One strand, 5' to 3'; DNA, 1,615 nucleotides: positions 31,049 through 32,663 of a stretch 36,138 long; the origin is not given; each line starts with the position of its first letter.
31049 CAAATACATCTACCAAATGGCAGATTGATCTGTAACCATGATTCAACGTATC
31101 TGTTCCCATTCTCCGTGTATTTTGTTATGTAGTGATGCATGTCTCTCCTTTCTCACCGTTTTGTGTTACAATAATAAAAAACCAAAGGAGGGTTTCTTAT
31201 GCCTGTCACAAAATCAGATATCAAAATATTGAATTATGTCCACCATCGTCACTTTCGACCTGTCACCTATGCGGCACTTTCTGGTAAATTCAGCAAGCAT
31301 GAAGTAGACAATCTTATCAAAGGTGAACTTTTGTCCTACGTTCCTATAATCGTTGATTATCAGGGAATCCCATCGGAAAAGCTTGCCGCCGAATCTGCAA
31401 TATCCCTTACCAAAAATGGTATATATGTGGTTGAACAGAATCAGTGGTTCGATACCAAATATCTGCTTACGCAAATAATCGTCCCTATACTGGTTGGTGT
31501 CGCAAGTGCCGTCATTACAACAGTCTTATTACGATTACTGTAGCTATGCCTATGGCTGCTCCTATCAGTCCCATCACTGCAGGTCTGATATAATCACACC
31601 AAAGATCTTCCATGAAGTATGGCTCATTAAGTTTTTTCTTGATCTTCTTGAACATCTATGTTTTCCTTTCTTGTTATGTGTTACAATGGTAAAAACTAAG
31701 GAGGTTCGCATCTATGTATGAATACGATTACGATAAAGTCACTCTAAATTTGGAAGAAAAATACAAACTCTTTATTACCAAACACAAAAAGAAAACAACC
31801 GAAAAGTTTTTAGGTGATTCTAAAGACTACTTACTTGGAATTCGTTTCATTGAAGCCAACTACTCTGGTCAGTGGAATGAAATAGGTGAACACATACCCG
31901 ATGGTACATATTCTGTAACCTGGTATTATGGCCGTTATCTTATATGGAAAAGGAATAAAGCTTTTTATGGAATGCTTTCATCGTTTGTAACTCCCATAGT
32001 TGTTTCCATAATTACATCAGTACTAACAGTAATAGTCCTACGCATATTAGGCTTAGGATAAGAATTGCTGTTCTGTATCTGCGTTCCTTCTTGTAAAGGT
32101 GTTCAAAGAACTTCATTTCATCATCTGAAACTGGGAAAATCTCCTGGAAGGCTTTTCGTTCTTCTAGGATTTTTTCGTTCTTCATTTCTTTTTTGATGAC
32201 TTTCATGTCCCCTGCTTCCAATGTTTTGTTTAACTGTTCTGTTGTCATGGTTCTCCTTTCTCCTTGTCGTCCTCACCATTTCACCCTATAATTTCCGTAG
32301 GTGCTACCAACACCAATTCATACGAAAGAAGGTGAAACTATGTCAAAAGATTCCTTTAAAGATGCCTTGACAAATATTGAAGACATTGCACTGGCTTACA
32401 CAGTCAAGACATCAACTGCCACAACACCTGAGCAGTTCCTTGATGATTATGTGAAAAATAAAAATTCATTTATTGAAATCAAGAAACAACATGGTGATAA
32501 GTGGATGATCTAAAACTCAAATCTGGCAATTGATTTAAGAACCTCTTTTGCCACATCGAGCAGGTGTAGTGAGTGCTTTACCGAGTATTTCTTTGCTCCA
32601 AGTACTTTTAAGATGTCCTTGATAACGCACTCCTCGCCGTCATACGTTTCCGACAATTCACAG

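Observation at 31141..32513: Alternating-strand zipper of six small genes: three promoter-equipped morons interleaved with early genes, with 3' ends overlapping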

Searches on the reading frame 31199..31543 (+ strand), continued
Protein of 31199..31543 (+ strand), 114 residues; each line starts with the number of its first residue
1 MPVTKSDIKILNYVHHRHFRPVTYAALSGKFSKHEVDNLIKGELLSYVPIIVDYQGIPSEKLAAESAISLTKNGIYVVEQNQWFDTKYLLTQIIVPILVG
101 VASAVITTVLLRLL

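Call 46: fold_search(model_id=the predicted structure, library=pdb)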
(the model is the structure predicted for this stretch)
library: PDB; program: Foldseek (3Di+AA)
matches with E <= 10: 631; with E <= 0.001: 9
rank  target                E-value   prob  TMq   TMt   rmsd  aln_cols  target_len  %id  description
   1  4l9n_A                2.1e-04  1.00  0.54  0.47  10.2       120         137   18  Crystal structure of MepR A103V mutant from multidrug resistant S. aureus clinical isolate (released 2013-09-11)
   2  5ffx_A                2.3e-04  1.00  0.54  0.46   8.5       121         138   21  S. aureus MepR G34K Mutant (released 2016-12-21)
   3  4l9n_B                2.8e-04  1.00  0.56  0.48   6.7       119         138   15  Crystal structure of MepR A103V mutant from multidrug resistant S. aureus clinical isolate (released 2013-09-11)
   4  4l9t_A                3.4e-04  1.00  0.56  0.47   6.9       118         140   16  Crystal structure of MepR F27L mutant from multidrug resistant S. aureus clinical isolate (released 2013-09-11)
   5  5ffx_D                3.4e-04  1.00  0.55  0.47  10.5       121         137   21  S. aureus MepR G34K Mutant (released 2016-12-21)
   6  3eco_A                3.8e-04  1.00  0.55  0.48  10.2       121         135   21  Crystal structure of MepR, a transcription regulator of the Staphylococcus aureus multidrug efflux pump MepA (released 2009-02-10)
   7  4lln_D                4.4e-04  1.00  0.52  0.43  10.5       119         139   18  Crystal structure of S. aureus MepR-DNA complex (released 2014-05-14)
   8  5fb2_A                6.1e-04  1.00  0.56  0.47   8.9       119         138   18  S. aureus MepR F27L Mutant bound to oligodeoxyribonucleotide (released 2016-12-14)
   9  5f6f_A                9.6e-04  1.00  0.55  0.45  10.4       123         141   20  S. aureus MepR G34R Mutant (released 2016-12-07)
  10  4l9j_B                1.0e-03  1.00  0.51  0.43  13.4       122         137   21  Crystal structure of S. aureus MepR in DNA-binding conformation (released 2013-09-11)
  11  3ech_B                1.3e-03  1.00  0.59  0.50   7.9       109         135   13  The MarR-family repressor MexR in complex with its antirepressor ArmR (released 2008-10-21)
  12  4lln_C                1.3e-03  1.00  0.53  0.45  12.9       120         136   17  Crystal structure of S. aureus MepR-DNA complex (released 2014-05-14)
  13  4zzl_A                1.5e-03  1.00  0.56  0.45  11.3       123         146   14  MexR R21W derepressor mutant causing multidrug resistance in P. aeruginosa by mexAB-oprM efflux pump expression (released 2016-07-27)
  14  4esb                  1.6e-03  1.00  0.44  0.48   6.3       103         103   14  Crystal structure of PadR-like transcriptional regulator (BC4206) from Bacillus cereus strain ATCC 14579 (released 2012-12-05)
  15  4l9t_B                1.7e-03  1.00  0.60  0.51   7.8       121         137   19  Crystal structure of MepR F27L mutant from multidrug resistant S. aureus clinical isolate (released 2013-09-11)
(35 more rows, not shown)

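Call 50: find_related_loci(query=window:31199-31543:+, collection=genome_contigs, flank=4000)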
Query window:31199-31543:+ (114 aa) in genome_contigs; peptide patterns used: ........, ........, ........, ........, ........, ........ (x = any residue, [..] = any of these).
600 stretches matched a pattern (row limit reached: there are more); 2 encode a relative of the query (tblastn E <= 1e-3); 2 distinct loci.
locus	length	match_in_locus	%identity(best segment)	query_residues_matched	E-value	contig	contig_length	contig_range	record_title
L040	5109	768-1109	96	1-114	1e-72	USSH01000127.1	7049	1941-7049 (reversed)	uncultured Coprococcus sp. isolate UMGS2033 genome assembly, contig: NODE_3034_length_7049_cov_2.718330, whole genome sh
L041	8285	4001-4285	27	7-101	3e-6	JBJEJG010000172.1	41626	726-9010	MAG: Acetatifactor sp. isolate PUUB56_bin.026 NODE_476_length_41626_cov_7.762671, whole genome shotgun sequence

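Call 61: fold_search(model_id=the predicted structure, library=viral)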
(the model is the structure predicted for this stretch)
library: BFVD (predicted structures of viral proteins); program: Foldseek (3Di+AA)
matches with E <= 10: 834; with E <= 0.001: 2
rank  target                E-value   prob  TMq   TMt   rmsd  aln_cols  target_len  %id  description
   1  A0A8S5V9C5            2.3e-04  1.00  0.61  0.55   6.7       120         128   18  DNA binding protein [Siphoviridae sp. ct6rT12]
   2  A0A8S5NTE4            5.3e-04  1.00  0.55  0.57   5.7       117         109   17  Uncharacterized protein [Myoviridae sp. ctzc413]
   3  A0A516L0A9            1.5e-03  1.00  0.41  0.26   7.1        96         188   18  (no name in the UniProt tables at hand)
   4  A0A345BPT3            2.1e-03  1.00  0.41  0.51   6.1        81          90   16  (no name in the UniProt tables at hand)
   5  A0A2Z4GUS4            2.8e-03  0.99  0.38  0.35  14.0       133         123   12  (no name in the UniProt tables at hand)
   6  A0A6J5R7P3            5.3e-03  1.00  0.49  0.24  17.4       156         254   13  Uncharacterized protein [uncultured Caudovirales phage]
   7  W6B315                5.3e-03  0.99  0.41  0.28   5.9       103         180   14  (no name in the UniProt tables at hand)
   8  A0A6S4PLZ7            5.7e-03  1.00  0.50  0.55   3.9        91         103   19  Uncharacterized protein [uncultured phage_MedDCM-OCT-S45-C18]
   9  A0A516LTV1            6.1e-03  1.00  0.44  0.64   4.9        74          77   18  (no name in the UniProt tables at hand)
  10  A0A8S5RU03            6.5e-03  1.00  0.41  0.53   4.6        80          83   20  (no name in the UniProt tables at hand)
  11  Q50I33                7.4e-03  1.00  0.50  0.57   4.1        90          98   14  Putative transcriptional regulator [Acidianus rod-shaped virus 1]
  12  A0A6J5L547            8.4e-03  1.00  0.52  0.63   5.2        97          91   13  Uncharacterized protein [uncultured Caudovirales phage]
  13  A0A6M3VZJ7            9.6e-03  1.00  0.52  0.64   4.0        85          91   19  Putative transcriptional regulator [Saccharolobus solfataricus rod-shaped virus 1]
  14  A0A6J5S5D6            1.0e-02  0.98  0.40  0.17  11.1       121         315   10  Helix-turn-helix domain containing protein [uncultured Caudovirales phage]
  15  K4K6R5                1.4e-02  1.00  0.49  0.65   5.4        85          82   15  Uncharacterized protein [Caulobacter phage CcrColossus]
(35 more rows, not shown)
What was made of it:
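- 31199..31543 (+): M1: 114-aa tail-anchored winged-helix protein (phrog_12206 family). SD AGGAGG at 31186-31191. Foldseek matches MarR/PadR/RTP winged helices (calls 46, 61).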

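Call 72: search_protein_families(library=ncbifam, max_evalue=0.01, proteins=[window:31199-31543:+])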
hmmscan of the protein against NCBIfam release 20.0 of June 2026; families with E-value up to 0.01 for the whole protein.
window:31199-31543:+ (114 aa): 0 families

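Call 76: search_protein_families(library=pfam, alignment_id=A2, max_evalue=0.01)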
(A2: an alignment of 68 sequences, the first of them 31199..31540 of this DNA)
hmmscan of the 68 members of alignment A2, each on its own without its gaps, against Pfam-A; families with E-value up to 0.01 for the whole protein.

A. member 1, window:31199-31540:+ (114 aa): 0 families

B. families by the number of members that match (of 68 scanned): 5 families
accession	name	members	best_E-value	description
PF08820.15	DUF1803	3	4.2e-05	Domain of unknown function (DUF1803)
PF13412.12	HTH_24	2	0.00076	Winged helix-turn-helix DNA-binding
PF07804.18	HipA_C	1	0.0017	HipA-like C-terminal domain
PF00343.26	Phosphorylase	1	0.0071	Carbohydrate phosphorylase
PF08880.16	QLQ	1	0.0097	QLQ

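Call 77: search_protein_families(library=phrogs, alignment_id=A2, max_evalue=0.001)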
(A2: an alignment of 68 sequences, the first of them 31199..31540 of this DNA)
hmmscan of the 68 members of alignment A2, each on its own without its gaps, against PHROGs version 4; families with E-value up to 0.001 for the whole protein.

A. member 1, window:31199-31540:+ (114 aa): 1 family
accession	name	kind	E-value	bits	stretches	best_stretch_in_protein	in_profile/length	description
phrog_12206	-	unknown function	5.8e-05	24.4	1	51-113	50-116/119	-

B. families by the number of members that match (of 68 scanned): 3 families
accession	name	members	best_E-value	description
phrog_12206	-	34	2.8e-10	-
phrog_9996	-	1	0.00029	-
phrog_17000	-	1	0.00091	-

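Call 78: search_dna_similar(query=window:31199-31540:+, collection=phages, mode=protein, max_evalue=0.01, max_rows=20)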
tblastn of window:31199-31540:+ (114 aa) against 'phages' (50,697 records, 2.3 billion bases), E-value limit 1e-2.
No match.

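Call 79: search_dna_similar(query=P0021, collection=phages, mode=protein, max_evalue=0.01, max_rows=20)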
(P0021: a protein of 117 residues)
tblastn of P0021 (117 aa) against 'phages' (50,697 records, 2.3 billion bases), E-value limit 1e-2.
No match.
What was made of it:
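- Tried and rejected: tblastn of M1 and of P0021 against the same set (calls 78, 79).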

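Call 85: search_solved_structures(query=A2, max_evalue=1)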
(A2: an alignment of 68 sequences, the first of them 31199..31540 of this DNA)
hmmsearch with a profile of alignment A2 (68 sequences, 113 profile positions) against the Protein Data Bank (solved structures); distinct sequences matched with E-value up to 1: 0.

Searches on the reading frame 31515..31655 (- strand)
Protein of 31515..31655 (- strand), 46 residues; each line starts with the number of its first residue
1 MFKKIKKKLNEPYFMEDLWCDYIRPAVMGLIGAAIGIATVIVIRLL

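Call 5: search_protein_families(library=pfam, max_evalue=0.1, proteins=[window:31515-31655:-])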
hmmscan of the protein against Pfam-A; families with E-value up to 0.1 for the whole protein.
window:31515-31655:- (46 aa): 0 families

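Call 6: search_protein_families(library=phrogs, max_evalue=0.1, proteins=[window:31515-31655:-])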
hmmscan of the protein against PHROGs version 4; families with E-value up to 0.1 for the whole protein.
window:31515-31655:- (46 aa): 0 families

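Call 35: search_protein_families(library=padloc, max_evalue=0.1, proteins=[window:31515-31655:-])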
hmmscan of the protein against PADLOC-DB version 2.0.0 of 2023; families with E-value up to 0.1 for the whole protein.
window:31515-31655:- (46 aa): 0 families

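Call 54: find_homologous_proteins(query=window:31518-31655:-, max_evalue=0.01)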
Query window:31518-31655:- (46 aa): 17 proteins with E <= 0.01 among 18 candidates.
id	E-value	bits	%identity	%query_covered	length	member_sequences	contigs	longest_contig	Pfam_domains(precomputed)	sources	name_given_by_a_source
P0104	8.6e-21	89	96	100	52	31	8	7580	-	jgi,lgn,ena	-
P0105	8.0e-20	86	93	100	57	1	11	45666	-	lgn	-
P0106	8.5e-20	86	93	100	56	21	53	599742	-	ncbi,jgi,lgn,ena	jgi:hypothetical protein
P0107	9.3e-20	86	97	78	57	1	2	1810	-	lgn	-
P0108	1.6e-19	85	100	78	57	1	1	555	-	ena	-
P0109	1.8e-19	85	91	100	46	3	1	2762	-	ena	-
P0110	1.8e-19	85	91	100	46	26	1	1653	-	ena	-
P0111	3.6e-19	84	91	100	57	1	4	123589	-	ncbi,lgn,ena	-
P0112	5.0e-19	84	89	100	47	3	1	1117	-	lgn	-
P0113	7.9e-19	83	100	78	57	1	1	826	-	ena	-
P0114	9.4e-19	83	89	100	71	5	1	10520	-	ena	-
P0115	1.2e-18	83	91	100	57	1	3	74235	-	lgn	-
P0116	2.5e-17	79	85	100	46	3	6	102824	-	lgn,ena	-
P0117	5.2e-14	68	81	91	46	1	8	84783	-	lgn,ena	-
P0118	1.1e-13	67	76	100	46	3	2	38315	-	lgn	-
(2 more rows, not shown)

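Call 72: search_protein_families(library=ncbifam, max_evalue=0.01, proteins=[window:31515-31655:-])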
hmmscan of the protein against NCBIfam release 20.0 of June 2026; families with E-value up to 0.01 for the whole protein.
window:31515-31655:- (46 aa): 0 families

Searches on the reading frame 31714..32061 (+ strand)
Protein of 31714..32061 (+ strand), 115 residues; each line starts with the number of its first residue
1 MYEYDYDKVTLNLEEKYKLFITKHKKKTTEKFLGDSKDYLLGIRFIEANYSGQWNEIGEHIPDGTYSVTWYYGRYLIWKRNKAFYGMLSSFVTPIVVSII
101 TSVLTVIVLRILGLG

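Call 5: search_protein_families(library=pfam, max_evalue=0.1, proteins=[window:31714-32061:+])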
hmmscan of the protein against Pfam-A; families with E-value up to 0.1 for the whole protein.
window:31714-32061:+ (115 aa): 2 families
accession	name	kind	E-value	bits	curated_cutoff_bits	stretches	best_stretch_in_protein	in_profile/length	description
PF25397.1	DUF7887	-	0.0019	18.3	24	1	32-58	5-31/63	Domain of unknown function (DUF7887)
PF17239.7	DUF5312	-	0.018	13.9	25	1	77-102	131-156/553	Family of unknown function (DUF5312)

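Call 6: search_protein_families(library=phrogs, max_evalue=0.1, proteins=[window:31714-32061:+])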
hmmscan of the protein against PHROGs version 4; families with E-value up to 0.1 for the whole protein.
window:31714-32061:+ (115 aa): 1 family
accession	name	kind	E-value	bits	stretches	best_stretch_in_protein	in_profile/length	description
phrog_12206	-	unknown function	3.7e-05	25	1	44-108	49-113/119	-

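Call 10: find_related_loci(query=window:31714-32061:+, collection=viral_contigs, flank=4000)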
Query window:31714-32061:+ (115 aa) in viral_contigs; peptide patterns used: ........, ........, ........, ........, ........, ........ (x = any residue, [..] = any of these).
56 stretches matched a pattern; 6 encode a relative of the query (tblastn E <= 1e-3); 6 distinct loci.
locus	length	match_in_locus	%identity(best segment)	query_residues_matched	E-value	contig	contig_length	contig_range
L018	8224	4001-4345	96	1-115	4e-71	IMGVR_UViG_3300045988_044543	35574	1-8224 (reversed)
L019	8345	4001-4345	96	1-115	9e-71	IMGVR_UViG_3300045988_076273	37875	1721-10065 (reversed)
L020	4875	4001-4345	96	1-115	8e-71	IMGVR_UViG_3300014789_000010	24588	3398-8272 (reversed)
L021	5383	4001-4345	95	1-115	7e-64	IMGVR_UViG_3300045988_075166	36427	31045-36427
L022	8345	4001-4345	95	1-115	2e-63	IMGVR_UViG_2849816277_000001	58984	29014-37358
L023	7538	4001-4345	95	1-115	1e-62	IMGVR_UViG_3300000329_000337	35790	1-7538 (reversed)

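Call 23: find_homologous_proteins(query=window:31714-32058:+, max_evalue=0.01)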
Query window:31714-32058:+ (115 aa): 7 proteins with E <= 0.01 among 8 candidates.
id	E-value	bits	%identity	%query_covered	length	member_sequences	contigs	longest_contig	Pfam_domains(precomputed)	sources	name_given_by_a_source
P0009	4.8e-66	238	97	100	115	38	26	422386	-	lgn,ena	-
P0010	3.8e-52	193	92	82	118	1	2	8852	-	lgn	-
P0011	1.2e-50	189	76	97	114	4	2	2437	-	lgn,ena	-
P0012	1.5e-49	185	74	97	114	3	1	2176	-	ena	-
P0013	4.4e-48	180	79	96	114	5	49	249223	-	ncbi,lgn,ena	-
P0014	2.3e-18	85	85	45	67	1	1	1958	-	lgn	-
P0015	3.3e-10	58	41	96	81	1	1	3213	-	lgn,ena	-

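Call 26: find_encoding_contigs(protein=P0013, flank=5000, max_places=5)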
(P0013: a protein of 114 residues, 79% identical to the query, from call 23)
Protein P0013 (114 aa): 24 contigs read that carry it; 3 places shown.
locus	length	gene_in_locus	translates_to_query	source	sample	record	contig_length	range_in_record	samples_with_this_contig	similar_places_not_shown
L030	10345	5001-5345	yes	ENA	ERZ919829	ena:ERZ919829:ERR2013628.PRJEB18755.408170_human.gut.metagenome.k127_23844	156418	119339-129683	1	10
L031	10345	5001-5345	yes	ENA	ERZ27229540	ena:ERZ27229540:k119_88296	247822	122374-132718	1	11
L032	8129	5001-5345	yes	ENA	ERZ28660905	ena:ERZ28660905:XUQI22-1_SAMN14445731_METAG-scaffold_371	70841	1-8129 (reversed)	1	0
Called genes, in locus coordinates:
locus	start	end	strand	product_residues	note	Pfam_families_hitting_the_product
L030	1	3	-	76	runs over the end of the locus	-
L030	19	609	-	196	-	-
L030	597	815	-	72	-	-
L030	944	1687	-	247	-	PF19808:DUF6291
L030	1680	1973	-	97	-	-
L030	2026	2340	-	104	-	-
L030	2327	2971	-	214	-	PF16784:HNHc_6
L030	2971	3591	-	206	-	PF06378:SSAP_Sak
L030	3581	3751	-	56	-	-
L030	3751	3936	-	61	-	-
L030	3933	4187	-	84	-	-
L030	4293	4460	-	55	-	-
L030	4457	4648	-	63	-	-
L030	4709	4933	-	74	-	-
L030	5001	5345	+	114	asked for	-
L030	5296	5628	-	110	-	-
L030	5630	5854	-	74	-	PF12844:HTH_19 (weak), PF01381:HTH_3 (weak), PF13443:HTH_26 (weak), PF13560:HTH_31 (weak)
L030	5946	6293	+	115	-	-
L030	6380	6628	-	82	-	PF13560:HTH_31 (weak), PF01381:HTH_3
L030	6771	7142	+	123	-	PF01381:HTH_3, PF12844:HTH_19, PF13443:HTH_26 (weak), PF13560:HTH_31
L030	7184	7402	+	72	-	-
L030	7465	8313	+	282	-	-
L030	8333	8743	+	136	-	-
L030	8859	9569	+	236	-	PF02368:Big_2, PF26182:Ig_NUP210_5th (weak), PF26918:Ig_Eae (faint)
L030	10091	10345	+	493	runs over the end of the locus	PF00239:Resolvase, PF07508:Recombinase, PF13408:Zn_ribbon_recom (weak)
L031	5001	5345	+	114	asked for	-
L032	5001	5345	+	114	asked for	-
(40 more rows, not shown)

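Call 35: search_protein_families(library=padloc, max_evalue=0.1, proteins=[window:31714-32061:+])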
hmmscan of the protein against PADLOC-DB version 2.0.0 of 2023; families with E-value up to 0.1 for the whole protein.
window:31714-32061:+ (115 aa): 0 families

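Call 62: predict_structure(alignment_id=A3)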
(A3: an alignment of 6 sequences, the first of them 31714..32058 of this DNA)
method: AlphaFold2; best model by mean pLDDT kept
length: 115 residues; sequences in the alignment: 6
mean_pLDDT: 57.3   pTM: 0.34
mean pLDDT of the five models: 57.3, 45.9, 44.6, 44.0, 41.0
residues with pLDDT >= 90: 0; 70-90: 20; 50-70: 60; < 50: 35
segments of 3 or more residues with pLDDT < 50: 1-12, 25-46
pLDDT, mean of each block of 10 residues (from residue 1): 39 52 47 39 50 63 60 57 57 73 85 73
secondary structure, 60 per line:
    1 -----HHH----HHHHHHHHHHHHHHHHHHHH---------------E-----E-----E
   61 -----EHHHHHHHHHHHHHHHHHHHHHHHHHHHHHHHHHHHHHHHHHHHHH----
elements in order: H13-32 H67-111
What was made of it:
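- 31714..32061 (+): M2: 115-aa protein with a C-terminal TM anchor homologous to the M-family tail. The fold of its N-terminal domain is unresolved. The AF2 model is poor, pLDDT 57 (call 62).
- Tried and rejected: The AF2 model of M2 from a 6-sequence alignment was too poor to use (pLDDT 57, call 62).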

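Call 72: search_protein_families(library=ncbifam, max_evalue=0.01, proteins=[window:31714-32061:+])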
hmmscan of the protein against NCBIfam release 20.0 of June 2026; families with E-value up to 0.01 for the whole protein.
window:31714-32061:+ (115 aa): 0 families

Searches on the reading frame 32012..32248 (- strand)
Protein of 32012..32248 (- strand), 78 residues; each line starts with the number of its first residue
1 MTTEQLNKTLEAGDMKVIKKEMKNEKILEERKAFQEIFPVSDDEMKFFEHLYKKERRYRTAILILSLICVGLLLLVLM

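Call 5: search_protein_families(library=pfam, max_evalue=0.1, proteins=[window:32012-32248:-])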
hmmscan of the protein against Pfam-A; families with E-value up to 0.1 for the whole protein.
window:32012-32248:- (78 aa): 4 families
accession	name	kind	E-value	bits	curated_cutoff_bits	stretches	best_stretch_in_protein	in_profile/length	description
PF21243.3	ECT2_BRCT0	-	0.0048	17.3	27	1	4-57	1-54/79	ECT2, BRCT0 domain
PF03197.19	FRD2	-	0.007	17.5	29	1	9-57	19-67/96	Bacteriophage FRD2 protein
PF09716.15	ETRAMP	-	0.02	15.3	29.1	0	43-77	35-68/81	Malarial early transcribed membrane protein (ETRAMP)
PF10187.15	FAM192A_Fyv6_N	-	0.022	15.3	20.2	1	19-58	49-88/104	FAM192A/Fyv6, N-terminal domain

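Call 6: search_protein_families(library=phrogs, max_evalue=0.1, proteins=[window:32012-32248:-])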
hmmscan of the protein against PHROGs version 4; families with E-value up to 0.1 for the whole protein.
window:32012-32248:- (78 aa): 2 families
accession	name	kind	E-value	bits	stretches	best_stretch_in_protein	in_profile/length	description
phrog_622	-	unknown function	0.0011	20.2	1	13-54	50-92/132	unknown function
phrog_14421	-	unknown function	0.091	13.7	1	16-61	85-130/184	-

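Call 35: search_protein_families(library=padloc, max_evalue=0.1, proteins=[window:32012-32248:-])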
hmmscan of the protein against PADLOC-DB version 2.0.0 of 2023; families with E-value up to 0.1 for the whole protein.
window:32012-32248:- (78 aa): 0 families

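Call 72: search_protein_families(library=ncbifam, max_evalue=0.01, proteins=[window:32012-32248:-])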
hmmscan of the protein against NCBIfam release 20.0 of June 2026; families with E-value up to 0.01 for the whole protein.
window:32012-32248:- (78 aa): 0 families

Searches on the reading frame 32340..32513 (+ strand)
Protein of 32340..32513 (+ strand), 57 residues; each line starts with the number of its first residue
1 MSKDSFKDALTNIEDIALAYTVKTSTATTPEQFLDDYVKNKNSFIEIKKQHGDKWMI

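Call 5: search_protein_families(library=pfam, max_evalue=0.1, proteins=[window:32340-32513:+])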
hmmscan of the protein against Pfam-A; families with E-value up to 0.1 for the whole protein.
window:32340-32513:+ (57 aa): 1 family
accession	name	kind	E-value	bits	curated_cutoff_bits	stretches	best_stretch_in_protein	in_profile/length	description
PF04229.20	GrpB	-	0.055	14.1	25.5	1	5-46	112-154/159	GrpB protein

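Call 6: search_protein_families(library=phrogs, max_evalue=0.1, proteins=[window:32340-32513:+])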
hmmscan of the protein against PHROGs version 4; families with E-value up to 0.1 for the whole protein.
window:32340-32513:+ (57 aa): 0 families

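Call 35: search_protein_families(library=padloc, max_evalue=0.1, proteins=[window:32340-32513:+])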
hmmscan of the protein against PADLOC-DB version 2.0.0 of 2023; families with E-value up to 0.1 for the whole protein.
window:32340-32513:+ (57 aa): 0 families

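Call 72: search_protein_families(library=ncbifam, max_evalue=0.01, proteins=[window:32340-32513:+])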
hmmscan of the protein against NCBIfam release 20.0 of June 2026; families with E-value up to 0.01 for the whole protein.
window:32340-32513:+ (57 aa): 0 families
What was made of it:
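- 32340..32513 (+): M3: 57-aa soluble acidic protein. SD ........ at 32328-32335. No family hit (calls 5, 6, 72).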
